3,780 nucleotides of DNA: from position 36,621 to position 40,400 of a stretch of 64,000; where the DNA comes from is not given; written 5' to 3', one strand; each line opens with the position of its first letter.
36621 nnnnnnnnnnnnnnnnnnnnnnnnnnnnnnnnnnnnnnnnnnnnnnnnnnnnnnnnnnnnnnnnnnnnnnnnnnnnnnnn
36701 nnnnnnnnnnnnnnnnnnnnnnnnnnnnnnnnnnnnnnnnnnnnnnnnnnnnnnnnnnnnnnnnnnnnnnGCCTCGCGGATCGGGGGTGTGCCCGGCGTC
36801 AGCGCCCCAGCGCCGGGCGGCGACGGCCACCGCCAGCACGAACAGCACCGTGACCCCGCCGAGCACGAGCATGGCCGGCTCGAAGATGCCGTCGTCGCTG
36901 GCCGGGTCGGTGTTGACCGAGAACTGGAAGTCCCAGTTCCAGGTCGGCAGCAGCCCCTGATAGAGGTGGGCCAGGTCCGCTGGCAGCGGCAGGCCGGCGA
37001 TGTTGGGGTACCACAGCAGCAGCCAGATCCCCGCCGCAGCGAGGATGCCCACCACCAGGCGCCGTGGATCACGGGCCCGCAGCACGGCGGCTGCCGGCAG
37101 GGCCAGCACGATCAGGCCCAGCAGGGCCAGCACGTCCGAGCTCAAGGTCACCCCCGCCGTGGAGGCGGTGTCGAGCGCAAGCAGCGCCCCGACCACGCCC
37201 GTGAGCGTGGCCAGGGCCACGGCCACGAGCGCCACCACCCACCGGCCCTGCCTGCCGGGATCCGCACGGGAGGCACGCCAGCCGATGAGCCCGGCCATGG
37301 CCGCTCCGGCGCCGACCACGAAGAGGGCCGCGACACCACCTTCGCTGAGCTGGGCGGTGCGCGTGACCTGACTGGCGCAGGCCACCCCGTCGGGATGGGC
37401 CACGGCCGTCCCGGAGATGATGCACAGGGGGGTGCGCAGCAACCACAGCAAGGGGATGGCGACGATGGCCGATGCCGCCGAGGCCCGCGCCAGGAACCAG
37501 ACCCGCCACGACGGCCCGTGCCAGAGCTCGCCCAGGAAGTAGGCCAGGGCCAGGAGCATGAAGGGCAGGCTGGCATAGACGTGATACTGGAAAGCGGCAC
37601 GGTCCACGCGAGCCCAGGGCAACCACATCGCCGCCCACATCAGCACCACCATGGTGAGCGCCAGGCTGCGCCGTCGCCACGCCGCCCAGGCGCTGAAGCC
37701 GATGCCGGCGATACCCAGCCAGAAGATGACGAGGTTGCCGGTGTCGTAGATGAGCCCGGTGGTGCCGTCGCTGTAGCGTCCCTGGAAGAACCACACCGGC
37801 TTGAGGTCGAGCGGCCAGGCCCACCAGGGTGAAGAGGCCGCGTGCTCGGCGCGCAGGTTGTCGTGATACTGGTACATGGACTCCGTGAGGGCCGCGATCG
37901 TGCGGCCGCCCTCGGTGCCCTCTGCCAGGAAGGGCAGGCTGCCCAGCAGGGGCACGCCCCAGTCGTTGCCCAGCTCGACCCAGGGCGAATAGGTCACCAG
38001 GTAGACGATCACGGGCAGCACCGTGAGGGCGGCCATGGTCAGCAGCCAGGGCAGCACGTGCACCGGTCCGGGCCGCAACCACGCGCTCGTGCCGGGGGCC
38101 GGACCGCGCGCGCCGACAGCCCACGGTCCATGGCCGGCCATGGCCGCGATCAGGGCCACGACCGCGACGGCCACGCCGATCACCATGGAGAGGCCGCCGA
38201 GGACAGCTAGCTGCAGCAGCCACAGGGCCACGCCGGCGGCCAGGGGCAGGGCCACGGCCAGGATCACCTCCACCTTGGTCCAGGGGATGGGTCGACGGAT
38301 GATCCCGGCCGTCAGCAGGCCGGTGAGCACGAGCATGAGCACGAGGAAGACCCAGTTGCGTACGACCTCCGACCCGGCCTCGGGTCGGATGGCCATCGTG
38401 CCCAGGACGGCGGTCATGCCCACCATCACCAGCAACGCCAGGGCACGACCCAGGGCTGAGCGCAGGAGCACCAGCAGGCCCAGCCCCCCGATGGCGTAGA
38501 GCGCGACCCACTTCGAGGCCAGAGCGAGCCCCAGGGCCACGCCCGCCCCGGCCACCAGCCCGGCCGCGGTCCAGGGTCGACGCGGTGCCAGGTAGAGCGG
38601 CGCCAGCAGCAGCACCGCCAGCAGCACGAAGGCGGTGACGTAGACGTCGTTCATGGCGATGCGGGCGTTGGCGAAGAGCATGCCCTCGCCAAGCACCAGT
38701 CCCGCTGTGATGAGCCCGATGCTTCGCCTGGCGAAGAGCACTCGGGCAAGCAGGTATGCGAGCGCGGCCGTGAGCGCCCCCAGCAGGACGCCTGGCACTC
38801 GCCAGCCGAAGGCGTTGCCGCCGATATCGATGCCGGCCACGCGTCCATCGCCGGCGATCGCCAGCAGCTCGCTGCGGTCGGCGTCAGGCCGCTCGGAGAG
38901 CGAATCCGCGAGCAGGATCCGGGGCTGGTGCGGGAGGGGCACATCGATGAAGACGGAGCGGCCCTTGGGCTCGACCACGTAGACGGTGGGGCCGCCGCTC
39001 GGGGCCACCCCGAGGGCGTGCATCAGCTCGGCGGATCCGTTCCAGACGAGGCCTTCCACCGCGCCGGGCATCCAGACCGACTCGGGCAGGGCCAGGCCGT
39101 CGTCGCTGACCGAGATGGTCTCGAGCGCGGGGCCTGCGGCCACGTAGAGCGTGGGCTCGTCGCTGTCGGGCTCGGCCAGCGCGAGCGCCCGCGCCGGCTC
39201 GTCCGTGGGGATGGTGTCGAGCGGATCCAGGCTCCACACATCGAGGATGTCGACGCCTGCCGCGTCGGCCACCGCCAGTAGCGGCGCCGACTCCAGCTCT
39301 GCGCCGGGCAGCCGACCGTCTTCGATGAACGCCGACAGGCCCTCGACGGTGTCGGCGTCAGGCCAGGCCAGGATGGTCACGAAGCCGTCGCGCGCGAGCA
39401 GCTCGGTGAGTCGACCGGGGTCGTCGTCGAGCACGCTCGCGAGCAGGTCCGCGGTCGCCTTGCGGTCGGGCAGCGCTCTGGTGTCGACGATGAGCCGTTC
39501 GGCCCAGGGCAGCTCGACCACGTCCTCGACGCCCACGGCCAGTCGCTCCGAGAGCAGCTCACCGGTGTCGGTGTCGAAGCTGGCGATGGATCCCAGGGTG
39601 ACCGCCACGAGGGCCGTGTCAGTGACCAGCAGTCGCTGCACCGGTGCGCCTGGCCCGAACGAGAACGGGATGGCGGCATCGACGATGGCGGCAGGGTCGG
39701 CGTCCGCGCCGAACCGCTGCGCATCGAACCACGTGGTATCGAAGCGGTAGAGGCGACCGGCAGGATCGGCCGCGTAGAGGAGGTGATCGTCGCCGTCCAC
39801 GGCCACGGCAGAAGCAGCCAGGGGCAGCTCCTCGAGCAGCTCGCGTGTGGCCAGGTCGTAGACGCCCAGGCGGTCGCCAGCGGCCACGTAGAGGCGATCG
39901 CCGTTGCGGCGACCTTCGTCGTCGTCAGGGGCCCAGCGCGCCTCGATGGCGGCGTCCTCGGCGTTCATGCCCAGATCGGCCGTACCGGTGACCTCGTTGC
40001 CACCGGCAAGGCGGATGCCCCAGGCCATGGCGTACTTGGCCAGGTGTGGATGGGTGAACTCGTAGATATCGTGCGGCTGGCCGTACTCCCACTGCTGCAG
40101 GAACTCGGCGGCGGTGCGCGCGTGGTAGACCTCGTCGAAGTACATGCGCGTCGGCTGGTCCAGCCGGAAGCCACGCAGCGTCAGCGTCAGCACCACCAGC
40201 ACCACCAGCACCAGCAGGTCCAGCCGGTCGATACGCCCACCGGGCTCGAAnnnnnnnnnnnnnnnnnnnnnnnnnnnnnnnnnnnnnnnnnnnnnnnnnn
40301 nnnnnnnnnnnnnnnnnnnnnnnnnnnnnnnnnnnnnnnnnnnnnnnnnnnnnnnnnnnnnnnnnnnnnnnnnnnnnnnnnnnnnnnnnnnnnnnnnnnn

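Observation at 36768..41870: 1700-aa protein joining two different GT-C glycosyltransferase modules, the second split by a ~430-aa repeat-rich insert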

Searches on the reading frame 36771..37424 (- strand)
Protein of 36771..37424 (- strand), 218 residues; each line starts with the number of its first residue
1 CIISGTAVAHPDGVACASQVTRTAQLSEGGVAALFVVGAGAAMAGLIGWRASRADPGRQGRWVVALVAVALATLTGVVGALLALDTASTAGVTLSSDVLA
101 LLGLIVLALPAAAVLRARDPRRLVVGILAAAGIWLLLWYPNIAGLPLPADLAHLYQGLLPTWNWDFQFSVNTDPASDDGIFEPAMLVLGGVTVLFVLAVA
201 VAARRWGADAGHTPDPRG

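Call 6: search_protein_families(library=pfam, proteins=[window:36771-37424:-], max_evalue=10)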
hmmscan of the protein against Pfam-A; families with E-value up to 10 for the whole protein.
seq(218 aa): 5 families
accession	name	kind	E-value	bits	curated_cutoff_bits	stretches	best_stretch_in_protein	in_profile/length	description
PF13631.11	Cytochrom_B_N_2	-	0.019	15.4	27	1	58-105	24-71/169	Cytochrome b(N-terminal)/b6/petB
PF13567.11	DUF4131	-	1.2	9.3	31.6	1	94-151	3-62/165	Domain of unknown function (DUF4131)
PF05656.20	DUF805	-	1.4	9.9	25.7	0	58-118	10-71/111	Protein of unknown function (DUF805)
PF09534.15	Trp_oprn_chp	-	3.3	8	29.6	1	88-208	35-145/180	Tryptophan-associated transmembrane protein (Trp_oprn_chp)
PF16938.10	Phage_holin_Dp1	-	9.3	7.1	25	0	139-165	9-34/63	Putative phage holin Dp-1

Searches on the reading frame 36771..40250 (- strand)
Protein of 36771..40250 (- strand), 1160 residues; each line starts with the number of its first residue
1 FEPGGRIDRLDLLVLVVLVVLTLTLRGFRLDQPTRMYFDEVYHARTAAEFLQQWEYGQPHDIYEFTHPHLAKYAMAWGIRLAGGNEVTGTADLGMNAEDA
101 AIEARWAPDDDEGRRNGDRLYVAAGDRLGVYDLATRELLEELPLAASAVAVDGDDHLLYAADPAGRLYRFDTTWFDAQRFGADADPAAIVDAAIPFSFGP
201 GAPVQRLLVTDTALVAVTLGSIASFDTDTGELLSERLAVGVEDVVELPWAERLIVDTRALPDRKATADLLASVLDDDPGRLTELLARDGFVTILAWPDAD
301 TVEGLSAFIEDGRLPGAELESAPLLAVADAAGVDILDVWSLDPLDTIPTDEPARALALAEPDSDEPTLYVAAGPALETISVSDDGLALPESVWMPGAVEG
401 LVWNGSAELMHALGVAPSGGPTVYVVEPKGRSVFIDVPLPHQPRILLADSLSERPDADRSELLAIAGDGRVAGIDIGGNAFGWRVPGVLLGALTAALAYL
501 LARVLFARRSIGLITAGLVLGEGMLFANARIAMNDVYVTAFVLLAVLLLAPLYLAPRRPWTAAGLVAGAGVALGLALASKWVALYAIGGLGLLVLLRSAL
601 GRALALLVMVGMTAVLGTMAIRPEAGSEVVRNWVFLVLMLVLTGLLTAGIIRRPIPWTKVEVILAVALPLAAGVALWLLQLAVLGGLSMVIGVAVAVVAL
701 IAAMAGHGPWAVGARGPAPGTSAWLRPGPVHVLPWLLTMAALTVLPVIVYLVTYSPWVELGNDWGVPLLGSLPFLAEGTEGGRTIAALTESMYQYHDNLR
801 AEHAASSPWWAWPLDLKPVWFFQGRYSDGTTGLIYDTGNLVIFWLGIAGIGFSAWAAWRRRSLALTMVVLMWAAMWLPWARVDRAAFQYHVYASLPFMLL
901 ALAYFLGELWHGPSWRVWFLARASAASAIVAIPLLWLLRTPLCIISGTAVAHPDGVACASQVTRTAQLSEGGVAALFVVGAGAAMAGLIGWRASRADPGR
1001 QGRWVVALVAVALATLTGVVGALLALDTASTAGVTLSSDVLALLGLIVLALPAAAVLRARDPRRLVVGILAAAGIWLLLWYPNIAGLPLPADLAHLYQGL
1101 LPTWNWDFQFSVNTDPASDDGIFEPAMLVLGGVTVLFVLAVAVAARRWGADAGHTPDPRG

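Call 28: predict_structure(alignment_id=A1)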
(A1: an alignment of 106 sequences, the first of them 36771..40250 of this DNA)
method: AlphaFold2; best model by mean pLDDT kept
length: 1160 residues; sequences in the alignment: 106
mean_pLDDT: 91.1   pTM: 0.90
mean pLDDT of the five models: 91.1, 89.8, 89.1, 88.9, 88.3
residues with pLDDT >= 90: 847; 70-90: 267; 50-70: 37; < 50: 9
segments of 3 or more residues with pLDDT < 50: 1154-1160
pLDDT, mean of each block of 10 residues (from residue 1): 86 98 95 78 85 88 65 92 95 97 94 93 97 94 96 96 96 93 78 88 97 96 97 96 97 97 96 95 94 96 96 96 97 97 96 97 93 97 94 96 95 96 94 96 97 91 98 95 95 98 97 98 94 93 98 94 98 95 94 96 96 91 80 88 95 92 95 94 94 95 92 84 88 92 95 86 88 89 88 73 69 80 87 90 96 96 96 83 66 96 98 96 96 92 84 79 84 90 90 86 92 94 91 88 93 93 96 94 90 81 78 70 87 97 92 49
secondary structure, 60 per line:
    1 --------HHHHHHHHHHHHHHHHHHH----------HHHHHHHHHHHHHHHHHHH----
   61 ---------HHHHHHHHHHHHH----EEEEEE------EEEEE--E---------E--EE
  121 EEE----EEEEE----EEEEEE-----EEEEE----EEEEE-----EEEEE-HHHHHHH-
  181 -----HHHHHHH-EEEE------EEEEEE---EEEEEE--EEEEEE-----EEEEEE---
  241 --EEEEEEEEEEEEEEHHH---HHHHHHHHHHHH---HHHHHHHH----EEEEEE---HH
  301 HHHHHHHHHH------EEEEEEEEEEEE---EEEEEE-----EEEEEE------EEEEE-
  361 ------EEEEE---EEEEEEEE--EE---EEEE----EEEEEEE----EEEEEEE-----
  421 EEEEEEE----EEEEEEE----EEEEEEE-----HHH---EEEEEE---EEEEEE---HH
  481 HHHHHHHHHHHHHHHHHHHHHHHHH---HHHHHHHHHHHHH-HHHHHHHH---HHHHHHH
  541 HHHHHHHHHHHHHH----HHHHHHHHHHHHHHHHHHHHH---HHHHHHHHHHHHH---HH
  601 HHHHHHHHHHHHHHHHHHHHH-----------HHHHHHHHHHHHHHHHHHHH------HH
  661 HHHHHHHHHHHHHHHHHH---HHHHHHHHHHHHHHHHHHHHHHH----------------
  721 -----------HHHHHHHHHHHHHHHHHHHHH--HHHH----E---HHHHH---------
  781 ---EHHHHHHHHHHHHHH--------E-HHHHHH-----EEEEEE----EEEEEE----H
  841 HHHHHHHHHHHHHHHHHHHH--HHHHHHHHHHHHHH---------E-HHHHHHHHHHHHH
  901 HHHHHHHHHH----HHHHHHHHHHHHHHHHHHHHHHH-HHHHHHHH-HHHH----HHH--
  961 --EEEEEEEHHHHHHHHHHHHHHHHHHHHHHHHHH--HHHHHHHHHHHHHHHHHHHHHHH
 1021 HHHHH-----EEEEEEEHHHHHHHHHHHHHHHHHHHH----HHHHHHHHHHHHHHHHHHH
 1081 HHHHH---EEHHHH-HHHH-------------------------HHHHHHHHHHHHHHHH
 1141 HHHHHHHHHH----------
elements in order (helices of 4 or more, strands of 3 or more residues): H9-27 H38-56 H70-82 E87-92 E99-103 E119-123 E128-132 E137-142 E148-152 E157-161 E167-171 H173-179 H186-192 E194-197 E204-209 E213-218 E221-226 E232-237 E243-256 H263-274 H278-285 E290-295 H299-310 E317-328 E332-337 E343-348 E355-359 E367-371 E375-382 E390-393 E398-404 E409-415 E421-427 E432-438 E443-449 E461-466 E470-475 H479-505 H509-521 H523-530 H534-554 H559-579 H583-595 H599-621 H633-652 H659-678 H682-704 H732-752 H755-758 H767-771 H785-798 H809-814 E820-825 E830-835 H840-860 H863-876 H888-910 H915-937 H939-946 H948-951 E963-969 H970-995 H998-1025 E1031-1037 H1038-1057 H1062-1085 H1091-1094 H1096-1099 H1125-1150

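Call 32: fold_search(model_id=the predicted structure, library=pdb)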
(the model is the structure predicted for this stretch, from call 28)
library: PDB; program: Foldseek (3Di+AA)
matches with E <= 10: 1055; with E <= 0.001: 484
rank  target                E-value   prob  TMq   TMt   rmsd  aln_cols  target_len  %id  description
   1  5yzv_B                2.2e-07  1.00  0.21  0.75   5.5       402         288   11  Biophysical and structural characterization of the thermostable WD40 domain of a prokaryotic protein, Thermomonospora  (released 2018-10-03)
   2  7ohq_x                2.3e-07  1.00  0.20  0.50  13.3       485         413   10  Nog1-TAP associated immature ribosomal particle population C from S. cerevisiae (released 2021-11-03)
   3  6n9g_C                2.9e-07  1.00  0.21  0.62   6.2       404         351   11  Crystal Structure of RGS7-Gbeta5 dimer (released 2019-01-09)
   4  2pbi_B                3.9e-07  1.00  0.21  0.65   5.3       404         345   11  The multifunctional nature of Gbeta5/RGS9 revealed from its crystal structure (released 2008-01-29)
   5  4wjs                  5.8e-07  1.00  0.21  0.45  12.8       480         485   11  Crystal structure of Rsa4 from Chaetomium thermophilum (released 2014-11-19)
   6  5m89_B                7.3e-07  1.00  0.20  0.63  12.1       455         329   12  Spliceosome component (released 2018-03-14)
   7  7mq8_LR               8.5e-07  1.00  0.18  0.25  14.1       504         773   11  Cryo-EM structure of the human SSU processome, state pre-A1 (released 2021-09-22)
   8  7e2x_B                1.1e-06  1.00  0.21  0.67   5.6       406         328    9  Apo serotonin 1A (5-HT1A) receptor-Gi protein complex (released 2021-04-14)
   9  9j87_C                1.1e-06  1.00  0.20  0.63   5.6       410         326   11  Structure of Receptor (released 2026-02-25)
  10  5mzh_B                1.1e-06  1.00  0.21  0.53   7.3       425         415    8  Crystal structure of ODA16 from Chlamydomonas reinhardtii (released 2017-03-22)
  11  5mzh_A                1.2e-06  1.00  0.21  0.54   7.5       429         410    8  Crystal structure of ODA16 from Chlamydomonas reinhardtii (released 2017-03-22)
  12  1gxr_B                1.3e-06  1.00  0.20  0.65   6.0       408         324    9  WD40 Region of Human Groucho/TLE1 (released 2002-06-13)
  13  9ynh_O                1.5e-06  1.00  0.21  0.58   4.9       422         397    9  Full-length human cytoplasmic dynein-1 in phi-like state bound to dynactin-p150glued and LIS1 (released 2026-01-28)
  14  7b9v_J                1.6e-06  1.00  0.21  0.61   7.3       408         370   12  Yeast C complex spliceosome at 2.8 Angstrom resolution with Prp18/Slu7 bound (released 2021-03-10)
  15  3ow8_C                1.9e-06  1.00  0.20  0.68   5.9       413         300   12  Crystal Structure of the WD repeat-containing protein 61 (released 2010-09-29)
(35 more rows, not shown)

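Call 40: find_related_loci(query=A1, collection=genome_contigs, flank=10000)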
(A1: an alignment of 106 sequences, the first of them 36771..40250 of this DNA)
Query A1 (1160 aa) in genome_contigs; peptide patterns used: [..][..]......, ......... (x = any residue, [..] = any of these).
600 stretches matched a pattern (row limit reached: there are more); 480 encode a relative of the query (tblastn E <= 1e-3); the best 80 are kept; 80 distinct loci.
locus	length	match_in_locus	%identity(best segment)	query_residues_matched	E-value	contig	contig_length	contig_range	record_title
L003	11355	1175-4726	64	1-1160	0e+0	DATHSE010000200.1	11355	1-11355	MAG TPA_asm: Anaerolineae bacterium isolate SMAG_U16043 k141_422022, whole genome shotgun sequence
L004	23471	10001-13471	62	2-1159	0e+0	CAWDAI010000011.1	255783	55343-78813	MAG: uncultured Chloroflexia bacterium isolate MFD01721.bin.1.20 genome assembly, contig: contig_41821, whole genome sho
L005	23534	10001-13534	61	2-1154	0e+0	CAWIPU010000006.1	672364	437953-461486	MAG: uncultured Chloroflexia bacterium isolate MFD01721.bin.1.359 genome assembly, contig: contig_27190, whole genome sh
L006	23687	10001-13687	57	2-1156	0e+0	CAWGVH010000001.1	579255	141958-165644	MAG: uncultured Chloroflexia bacterium isolate MFD02809.bin.2.210 genome assembly, contig: contig_115135, whole genome s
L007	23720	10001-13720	55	2-1149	0e+0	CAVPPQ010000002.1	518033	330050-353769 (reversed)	MAG: uncultured Chloroflexia bacterium isolate MFD09848.bin.1.119 genome assembly, contig: contig_123, whole genome shot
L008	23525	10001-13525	63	2-1154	0e+0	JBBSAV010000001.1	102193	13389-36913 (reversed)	MAG: Candidatus Limnocylindrales bacterium isolate La6_metabat2.046 La6_metabat2.046_K_2705601_L_102193_cov_14.2511, who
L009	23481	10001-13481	56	2-1123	0e+0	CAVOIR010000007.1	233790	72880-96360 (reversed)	MAG: uncultured Chloroflexia bacterium isolate MFD10007.bin.2.47 genome assembly, contig: contig_36261, whole genome sho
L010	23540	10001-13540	62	2-1159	0e+0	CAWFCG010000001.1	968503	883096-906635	MAG: uncultured Chloroflexia bacterium isolate MFD04716.bin.1.249 genome assembly, contig: contig_10538, whole genome sh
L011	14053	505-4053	47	2-1157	0e+0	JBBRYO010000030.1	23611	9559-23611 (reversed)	MAG: Candidatus Limnocylindrales bacterium isolate La5_metabat2.116 La5_metabat2.116_K_2019985_L_23611_cov_54.0272, whol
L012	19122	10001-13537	47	2-1148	0e+0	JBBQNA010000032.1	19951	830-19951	MAG: Candidatus Limnocylindrales bacterium isolate Co_metawrap_349 Cmw_349_k141_17424016_length_19951_cov_10.9857, whole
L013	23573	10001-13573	47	2-1160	0e+0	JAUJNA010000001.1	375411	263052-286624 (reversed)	MAG: Chloroflexota bacterium isolate YX2bin14 opera_contig_53, whole genome shotgun sequence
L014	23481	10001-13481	67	1-1135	0e+0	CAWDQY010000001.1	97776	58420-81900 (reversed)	MAG: uncultured Chloroflexia bacterium isolate MFD04716.bin.2.161 genome assembly, contig: contig_113076, whole genome s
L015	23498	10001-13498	64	2-1148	0e+0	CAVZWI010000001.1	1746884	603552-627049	MAG: uncultured Chloroflexia bacterium isolate MFD02416.bin.2.31 genome assembly, contig: contig_29965, whole genome sho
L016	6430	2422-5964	45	2-1148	0e+0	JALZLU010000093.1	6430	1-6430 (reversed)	MAG: Chloroflexota bacterium isolate MSU bin41 SD1457-59_k127_788222, whole genome shotgun sequence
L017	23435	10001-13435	48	22-1130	0e+0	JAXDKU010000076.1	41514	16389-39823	MAG: Chloroflexota bacterium isolate BP_601 scaffold_4540441, whole genome shotgun sequence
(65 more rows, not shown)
